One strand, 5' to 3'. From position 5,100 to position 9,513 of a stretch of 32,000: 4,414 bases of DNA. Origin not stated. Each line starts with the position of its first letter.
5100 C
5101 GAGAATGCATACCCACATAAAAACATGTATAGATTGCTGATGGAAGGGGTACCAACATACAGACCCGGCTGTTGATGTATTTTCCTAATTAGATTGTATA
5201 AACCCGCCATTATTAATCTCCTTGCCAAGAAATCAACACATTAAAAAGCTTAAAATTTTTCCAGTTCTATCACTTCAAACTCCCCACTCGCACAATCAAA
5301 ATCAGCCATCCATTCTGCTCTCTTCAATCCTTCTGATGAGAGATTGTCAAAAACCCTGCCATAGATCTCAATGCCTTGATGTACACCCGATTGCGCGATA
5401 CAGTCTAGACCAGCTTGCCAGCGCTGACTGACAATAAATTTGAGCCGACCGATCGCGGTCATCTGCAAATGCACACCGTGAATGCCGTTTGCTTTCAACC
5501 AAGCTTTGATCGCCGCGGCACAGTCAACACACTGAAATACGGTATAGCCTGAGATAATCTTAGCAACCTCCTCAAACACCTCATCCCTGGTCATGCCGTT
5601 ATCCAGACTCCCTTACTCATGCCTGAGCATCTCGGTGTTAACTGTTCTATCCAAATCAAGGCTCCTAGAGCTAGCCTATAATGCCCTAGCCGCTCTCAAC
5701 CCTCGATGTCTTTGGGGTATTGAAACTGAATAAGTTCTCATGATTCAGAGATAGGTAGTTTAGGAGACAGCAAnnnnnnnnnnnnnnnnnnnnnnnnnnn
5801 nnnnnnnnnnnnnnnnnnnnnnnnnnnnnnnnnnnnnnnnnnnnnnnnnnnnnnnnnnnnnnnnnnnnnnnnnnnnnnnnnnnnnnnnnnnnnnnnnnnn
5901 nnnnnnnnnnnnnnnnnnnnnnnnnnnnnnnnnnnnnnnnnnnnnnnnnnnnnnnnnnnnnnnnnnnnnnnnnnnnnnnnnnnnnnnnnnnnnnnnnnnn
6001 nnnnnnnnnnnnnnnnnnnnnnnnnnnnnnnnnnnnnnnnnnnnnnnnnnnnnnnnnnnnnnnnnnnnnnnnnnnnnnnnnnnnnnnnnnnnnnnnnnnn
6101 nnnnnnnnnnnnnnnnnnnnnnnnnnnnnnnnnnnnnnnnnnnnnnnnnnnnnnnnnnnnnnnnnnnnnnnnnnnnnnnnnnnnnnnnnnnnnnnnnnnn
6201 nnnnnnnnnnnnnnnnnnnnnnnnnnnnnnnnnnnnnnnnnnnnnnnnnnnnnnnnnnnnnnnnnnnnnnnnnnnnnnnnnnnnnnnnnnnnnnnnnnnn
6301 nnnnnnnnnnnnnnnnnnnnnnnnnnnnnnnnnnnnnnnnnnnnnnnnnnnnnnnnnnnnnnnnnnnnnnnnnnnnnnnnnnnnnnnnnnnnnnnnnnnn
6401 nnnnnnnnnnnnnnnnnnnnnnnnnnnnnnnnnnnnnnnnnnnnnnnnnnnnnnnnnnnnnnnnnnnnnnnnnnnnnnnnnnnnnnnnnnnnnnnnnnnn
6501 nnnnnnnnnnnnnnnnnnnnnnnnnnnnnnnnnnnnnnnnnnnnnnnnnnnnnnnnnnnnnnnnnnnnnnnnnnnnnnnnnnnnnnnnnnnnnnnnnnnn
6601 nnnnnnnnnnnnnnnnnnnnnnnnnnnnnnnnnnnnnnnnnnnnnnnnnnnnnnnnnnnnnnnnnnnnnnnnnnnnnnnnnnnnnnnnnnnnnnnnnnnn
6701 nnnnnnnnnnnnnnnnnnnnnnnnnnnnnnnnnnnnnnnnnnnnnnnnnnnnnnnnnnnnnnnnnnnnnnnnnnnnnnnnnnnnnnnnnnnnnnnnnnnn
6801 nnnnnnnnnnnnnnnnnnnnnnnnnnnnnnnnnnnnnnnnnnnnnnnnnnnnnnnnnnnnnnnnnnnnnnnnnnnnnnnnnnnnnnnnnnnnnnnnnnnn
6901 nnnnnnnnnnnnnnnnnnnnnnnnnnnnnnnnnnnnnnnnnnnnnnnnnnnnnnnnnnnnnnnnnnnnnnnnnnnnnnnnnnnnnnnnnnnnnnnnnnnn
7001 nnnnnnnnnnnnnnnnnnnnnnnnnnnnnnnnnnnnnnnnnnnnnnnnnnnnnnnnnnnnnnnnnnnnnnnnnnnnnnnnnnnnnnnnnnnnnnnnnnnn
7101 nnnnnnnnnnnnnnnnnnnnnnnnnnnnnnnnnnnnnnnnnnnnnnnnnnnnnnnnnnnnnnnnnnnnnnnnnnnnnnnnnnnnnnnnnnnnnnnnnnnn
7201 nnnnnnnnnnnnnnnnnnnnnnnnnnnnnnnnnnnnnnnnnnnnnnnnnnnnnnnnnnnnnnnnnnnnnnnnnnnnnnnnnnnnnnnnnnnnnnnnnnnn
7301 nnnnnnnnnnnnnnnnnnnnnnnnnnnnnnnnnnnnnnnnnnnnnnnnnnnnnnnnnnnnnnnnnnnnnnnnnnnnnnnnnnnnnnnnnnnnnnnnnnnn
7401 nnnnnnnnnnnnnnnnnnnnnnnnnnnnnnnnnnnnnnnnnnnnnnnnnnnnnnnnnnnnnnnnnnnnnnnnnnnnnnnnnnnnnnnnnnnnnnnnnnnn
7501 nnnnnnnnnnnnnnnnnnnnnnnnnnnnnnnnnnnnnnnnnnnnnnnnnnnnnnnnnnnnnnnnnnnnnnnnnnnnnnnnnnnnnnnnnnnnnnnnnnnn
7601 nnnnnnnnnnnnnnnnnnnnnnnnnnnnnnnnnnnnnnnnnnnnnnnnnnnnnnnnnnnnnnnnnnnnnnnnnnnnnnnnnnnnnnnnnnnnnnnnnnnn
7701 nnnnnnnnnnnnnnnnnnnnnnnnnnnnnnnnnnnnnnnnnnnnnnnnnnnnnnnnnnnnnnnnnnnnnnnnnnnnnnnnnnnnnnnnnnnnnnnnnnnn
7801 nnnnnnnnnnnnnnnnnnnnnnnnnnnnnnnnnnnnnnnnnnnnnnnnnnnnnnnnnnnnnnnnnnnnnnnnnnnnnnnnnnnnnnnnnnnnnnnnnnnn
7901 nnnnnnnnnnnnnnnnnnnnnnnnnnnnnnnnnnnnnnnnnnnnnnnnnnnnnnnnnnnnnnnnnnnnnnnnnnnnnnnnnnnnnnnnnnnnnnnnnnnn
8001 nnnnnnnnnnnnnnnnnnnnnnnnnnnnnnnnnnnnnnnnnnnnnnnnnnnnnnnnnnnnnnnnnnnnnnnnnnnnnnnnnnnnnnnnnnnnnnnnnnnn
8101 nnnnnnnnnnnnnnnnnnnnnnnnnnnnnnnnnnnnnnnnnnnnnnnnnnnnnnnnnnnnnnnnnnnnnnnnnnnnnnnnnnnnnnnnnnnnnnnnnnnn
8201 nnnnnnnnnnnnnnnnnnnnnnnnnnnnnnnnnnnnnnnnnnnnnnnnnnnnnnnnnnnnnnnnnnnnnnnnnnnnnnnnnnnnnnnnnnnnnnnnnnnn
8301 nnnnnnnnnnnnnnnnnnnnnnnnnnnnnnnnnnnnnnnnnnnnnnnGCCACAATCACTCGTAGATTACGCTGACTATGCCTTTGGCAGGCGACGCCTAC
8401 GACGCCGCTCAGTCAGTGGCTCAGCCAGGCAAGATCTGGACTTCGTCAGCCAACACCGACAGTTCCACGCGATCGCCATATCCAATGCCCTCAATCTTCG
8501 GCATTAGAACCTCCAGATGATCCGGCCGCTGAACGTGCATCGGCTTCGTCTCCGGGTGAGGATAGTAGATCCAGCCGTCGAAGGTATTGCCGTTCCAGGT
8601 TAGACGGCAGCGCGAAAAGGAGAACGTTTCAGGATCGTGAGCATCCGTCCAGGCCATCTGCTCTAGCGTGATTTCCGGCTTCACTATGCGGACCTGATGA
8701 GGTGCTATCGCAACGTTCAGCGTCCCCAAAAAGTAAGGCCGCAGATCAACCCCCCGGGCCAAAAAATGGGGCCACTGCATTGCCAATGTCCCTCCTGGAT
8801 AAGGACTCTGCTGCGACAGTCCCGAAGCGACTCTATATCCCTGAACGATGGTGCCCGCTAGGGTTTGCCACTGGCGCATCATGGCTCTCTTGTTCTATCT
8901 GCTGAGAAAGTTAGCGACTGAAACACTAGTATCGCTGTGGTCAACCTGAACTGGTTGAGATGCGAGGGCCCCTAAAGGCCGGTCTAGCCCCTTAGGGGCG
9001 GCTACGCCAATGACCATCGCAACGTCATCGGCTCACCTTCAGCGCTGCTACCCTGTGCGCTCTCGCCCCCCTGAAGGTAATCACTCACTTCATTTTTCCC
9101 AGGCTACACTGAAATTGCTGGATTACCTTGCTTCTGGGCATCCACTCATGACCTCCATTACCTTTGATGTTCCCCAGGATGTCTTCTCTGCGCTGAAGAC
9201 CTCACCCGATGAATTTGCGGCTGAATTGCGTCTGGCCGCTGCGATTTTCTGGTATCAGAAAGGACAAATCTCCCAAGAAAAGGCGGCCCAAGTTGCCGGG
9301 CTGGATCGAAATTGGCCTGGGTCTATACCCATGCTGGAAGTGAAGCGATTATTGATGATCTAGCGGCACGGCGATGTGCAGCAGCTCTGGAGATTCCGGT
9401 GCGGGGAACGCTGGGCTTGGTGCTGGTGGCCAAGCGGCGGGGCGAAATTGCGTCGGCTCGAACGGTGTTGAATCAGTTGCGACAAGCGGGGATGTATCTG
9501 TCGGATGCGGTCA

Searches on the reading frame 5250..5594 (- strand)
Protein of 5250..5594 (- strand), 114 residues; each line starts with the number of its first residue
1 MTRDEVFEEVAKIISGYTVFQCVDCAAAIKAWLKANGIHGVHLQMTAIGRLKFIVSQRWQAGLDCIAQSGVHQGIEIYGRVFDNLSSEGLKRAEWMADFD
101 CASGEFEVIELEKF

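Call 54: search_protein_families(library=pfam, proteins=[window:5250-5594:-], max_evalue=0.001)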
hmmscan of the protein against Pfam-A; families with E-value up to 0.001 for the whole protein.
window:5250-5594:- (114 aa): 1 family
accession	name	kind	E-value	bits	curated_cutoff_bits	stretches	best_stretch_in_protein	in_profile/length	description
PF15643.12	Tox-PL-2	-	8.9e-25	87.3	25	1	6-99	2-102/103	Papain fold toxin 2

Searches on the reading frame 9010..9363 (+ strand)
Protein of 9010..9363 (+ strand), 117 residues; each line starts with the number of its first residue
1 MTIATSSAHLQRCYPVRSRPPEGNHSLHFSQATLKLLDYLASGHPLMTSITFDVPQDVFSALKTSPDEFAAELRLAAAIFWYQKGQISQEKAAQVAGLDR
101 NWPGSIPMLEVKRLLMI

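Call 25: search_protein_families(library=pfam, proteins=[window:9010-9363:+], max_evalue=0.01)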
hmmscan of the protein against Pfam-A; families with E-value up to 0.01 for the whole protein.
window:9010-9363:+ (117 aa): 2 families
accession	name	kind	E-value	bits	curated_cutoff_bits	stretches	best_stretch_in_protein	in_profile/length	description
PF03683.19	UPF0175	-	2.6e-15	56.3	27.9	1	55-100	2-47/75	Uncharacterised protein family (UPF0175)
PF05225.22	HTH_psq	-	0.00032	20.8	20.4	1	74-94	4-24/45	helix-turn-helix, Psq domain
